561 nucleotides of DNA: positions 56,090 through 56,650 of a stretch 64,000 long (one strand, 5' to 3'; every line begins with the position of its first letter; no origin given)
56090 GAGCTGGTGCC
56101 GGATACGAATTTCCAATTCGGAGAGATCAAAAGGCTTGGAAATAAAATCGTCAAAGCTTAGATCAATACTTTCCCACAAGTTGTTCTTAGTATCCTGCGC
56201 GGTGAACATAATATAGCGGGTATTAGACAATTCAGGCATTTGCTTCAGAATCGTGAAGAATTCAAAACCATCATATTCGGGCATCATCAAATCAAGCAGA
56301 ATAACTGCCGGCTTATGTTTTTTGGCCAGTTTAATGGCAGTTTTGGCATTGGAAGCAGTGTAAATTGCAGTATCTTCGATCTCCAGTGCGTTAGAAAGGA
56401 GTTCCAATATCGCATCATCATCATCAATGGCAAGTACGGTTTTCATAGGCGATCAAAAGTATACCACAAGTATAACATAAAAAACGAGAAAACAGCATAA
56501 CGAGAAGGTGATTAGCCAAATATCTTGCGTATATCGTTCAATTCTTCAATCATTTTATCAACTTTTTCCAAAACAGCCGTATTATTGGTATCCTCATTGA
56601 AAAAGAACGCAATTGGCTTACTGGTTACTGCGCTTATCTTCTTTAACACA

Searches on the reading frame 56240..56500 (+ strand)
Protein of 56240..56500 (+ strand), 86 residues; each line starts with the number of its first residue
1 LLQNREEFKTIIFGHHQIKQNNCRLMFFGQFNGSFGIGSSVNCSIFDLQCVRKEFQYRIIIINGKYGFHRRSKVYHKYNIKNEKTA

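Call 77: predict_structure(protein=window:56240-56500:+)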
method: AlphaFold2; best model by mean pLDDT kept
length: 86 residues; sequences in the alignment: 1
mean_pLDDT: 40.9   pTM: 0.32
mean pLDDT of the five models: 40.9, 36.7, 34.7, 34.0, 32.3
residues with pLDDT >= 90: 0; 70-90: 0; 50-70: 23; < 50: 63
segments of 3 or more residues with pLDDT < 50: 1-43, 72-86
pLDDT, mean of each block of 10 residues (from residue 1): 26 33 42 32 53 57 53 36 31
secondary structure, 60 per line:
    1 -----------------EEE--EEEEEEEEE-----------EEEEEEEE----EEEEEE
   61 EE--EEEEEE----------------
elements in order: E18-20 E23-31 E43-50 E55-62 E65-70
